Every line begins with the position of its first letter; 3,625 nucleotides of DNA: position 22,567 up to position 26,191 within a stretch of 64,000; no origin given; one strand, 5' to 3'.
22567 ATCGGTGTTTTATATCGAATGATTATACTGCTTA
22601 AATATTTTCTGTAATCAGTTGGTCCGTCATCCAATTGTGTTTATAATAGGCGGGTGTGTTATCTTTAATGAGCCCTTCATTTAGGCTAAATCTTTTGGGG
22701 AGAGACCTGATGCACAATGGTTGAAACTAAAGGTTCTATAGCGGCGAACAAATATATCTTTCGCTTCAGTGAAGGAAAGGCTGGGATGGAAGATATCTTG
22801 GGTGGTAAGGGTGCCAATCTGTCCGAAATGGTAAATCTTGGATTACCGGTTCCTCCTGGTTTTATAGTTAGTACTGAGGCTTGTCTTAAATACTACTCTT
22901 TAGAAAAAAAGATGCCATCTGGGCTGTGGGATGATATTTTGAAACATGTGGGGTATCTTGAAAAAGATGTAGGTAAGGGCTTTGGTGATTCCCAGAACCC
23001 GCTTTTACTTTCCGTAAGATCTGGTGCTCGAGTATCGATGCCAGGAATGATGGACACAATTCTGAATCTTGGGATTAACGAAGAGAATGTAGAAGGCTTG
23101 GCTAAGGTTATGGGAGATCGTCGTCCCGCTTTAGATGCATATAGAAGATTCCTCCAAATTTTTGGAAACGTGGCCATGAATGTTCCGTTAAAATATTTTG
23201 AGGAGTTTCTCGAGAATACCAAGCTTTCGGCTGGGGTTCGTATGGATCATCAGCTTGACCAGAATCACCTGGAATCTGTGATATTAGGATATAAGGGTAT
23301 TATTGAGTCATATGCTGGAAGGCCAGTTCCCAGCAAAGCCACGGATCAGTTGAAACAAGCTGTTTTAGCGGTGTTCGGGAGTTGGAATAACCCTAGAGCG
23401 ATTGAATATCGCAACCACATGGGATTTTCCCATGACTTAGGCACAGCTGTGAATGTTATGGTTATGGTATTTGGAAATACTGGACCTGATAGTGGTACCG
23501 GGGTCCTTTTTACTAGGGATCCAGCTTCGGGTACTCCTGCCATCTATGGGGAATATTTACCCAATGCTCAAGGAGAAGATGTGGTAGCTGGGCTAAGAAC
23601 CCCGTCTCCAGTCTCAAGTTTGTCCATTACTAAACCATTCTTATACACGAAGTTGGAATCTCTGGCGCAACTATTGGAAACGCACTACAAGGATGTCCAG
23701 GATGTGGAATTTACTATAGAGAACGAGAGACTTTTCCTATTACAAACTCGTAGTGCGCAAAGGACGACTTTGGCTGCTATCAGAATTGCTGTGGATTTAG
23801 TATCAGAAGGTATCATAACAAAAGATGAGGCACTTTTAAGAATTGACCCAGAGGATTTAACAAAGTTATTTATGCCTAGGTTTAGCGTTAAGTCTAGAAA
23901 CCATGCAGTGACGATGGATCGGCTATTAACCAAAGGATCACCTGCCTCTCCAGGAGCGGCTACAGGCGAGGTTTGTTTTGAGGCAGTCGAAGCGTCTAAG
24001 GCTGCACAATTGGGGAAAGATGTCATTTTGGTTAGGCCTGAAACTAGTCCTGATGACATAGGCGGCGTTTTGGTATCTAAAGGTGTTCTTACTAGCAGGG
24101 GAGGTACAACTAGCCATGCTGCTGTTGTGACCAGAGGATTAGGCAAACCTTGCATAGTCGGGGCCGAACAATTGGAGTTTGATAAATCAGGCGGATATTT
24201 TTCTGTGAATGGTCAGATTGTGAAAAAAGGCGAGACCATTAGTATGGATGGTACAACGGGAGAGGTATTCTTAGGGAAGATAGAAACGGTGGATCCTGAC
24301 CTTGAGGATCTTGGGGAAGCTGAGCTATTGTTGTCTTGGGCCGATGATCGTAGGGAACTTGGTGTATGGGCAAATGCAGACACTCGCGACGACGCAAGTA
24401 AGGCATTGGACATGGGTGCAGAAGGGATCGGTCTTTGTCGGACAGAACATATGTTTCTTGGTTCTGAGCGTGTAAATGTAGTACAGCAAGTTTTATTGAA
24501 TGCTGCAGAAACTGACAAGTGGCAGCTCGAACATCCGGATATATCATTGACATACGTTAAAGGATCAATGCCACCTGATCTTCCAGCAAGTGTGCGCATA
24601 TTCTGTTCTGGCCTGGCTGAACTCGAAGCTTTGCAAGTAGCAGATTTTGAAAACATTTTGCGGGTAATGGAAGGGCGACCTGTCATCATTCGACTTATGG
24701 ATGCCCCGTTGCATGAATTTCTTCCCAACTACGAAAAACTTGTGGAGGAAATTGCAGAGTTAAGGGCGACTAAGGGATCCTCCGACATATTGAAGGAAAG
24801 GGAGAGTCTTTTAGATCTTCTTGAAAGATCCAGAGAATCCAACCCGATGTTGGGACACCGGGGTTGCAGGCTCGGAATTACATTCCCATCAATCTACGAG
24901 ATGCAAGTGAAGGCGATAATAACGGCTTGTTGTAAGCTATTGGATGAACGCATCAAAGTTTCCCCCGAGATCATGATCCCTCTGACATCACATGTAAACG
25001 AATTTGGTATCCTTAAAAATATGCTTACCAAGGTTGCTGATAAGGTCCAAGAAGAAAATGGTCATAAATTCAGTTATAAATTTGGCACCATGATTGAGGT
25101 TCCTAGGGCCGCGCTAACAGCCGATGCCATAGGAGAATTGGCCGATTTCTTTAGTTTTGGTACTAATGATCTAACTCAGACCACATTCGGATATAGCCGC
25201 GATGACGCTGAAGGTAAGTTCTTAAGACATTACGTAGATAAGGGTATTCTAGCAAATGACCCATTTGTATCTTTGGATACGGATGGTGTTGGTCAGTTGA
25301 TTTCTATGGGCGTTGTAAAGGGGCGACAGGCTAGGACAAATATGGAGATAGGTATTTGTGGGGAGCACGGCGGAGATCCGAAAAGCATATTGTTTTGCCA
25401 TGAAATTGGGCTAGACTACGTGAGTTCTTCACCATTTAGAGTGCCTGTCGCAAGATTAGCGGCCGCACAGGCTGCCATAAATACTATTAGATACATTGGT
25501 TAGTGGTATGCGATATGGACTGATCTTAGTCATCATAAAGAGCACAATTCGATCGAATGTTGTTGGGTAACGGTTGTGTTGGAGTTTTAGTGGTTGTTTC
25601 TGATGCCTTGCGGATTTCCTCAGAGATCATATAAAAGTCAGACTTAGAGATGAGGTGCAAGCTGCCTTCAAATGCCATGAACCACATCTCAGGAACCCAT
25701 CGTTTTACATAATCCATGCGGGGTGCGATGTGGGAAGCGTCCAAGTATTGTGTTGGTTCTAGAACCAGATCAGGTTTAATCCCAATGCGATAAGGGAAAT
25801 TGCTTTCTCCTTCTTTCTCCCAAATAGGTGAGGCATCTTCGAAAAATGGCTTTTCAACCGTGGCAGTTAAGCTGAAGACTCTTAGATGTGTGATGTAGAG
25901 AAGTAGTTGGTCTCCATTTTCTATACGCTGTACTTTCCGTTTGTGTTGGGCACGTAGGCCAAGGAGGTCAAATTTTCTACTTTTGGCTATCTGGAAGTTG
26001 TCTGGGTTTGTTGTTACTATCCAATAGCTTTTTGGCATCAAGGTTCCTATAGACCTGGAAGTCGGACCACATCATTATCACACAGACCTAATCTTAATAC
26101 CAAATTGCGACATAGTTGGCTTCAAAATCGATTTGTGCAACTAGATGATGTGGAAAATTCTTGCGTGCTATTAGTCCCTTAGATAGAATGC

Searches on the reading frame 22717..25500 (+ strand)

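Call 40: search_protein_families(library=pfam, proteins=[window:22717-25500:+], max_evalue=0.0001)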
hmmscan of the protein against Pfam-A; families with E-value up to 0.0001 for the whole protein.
window:22717-25500:+ (928 aa): 3 families
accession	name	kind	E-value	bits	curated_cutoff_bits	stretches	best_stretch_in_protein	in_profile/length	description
PF02896.24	PEP-utilizers_C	-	1.3e-78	264.6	22.8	1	536-919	8-291/293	PEP-utilising enzyme, PEP-binding domain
PF01326.24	PPDK_N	-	2.1e-47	162.4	27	3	63-297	74-218/328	Pyruvate phosphate dikinase, AMP/ATP-binding domain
PF00391.29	PEP-utilizers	-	6.1e-21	74.2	23.1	1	434-515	3-72/72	PEP-utilising enzyme, mobile domain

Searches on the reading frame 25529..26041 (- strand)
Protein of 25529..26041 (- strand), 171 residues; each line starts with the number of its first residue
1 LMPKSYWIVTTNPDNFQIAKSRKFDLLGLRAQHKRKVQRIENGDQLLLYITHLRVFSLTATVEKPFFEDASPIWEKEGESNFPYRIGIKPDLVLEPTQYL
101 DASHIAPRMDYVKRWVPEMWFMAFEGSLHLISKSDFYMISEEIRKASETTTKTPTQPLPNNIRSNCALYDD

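Call 40: search_protein_families(library=pfam, proteins=[window:25529-26041:-], max_evalue=0.0001)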
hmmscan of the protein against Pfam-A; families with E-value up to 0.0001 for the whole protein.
window:25529-26041:- (171 aa): 1 family
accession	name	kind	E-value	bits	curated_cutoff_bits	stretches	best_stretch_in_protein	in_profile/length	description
PF01878.24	EVE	-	5.8e-05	23.5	23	1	5-73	1-75/145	EVE domain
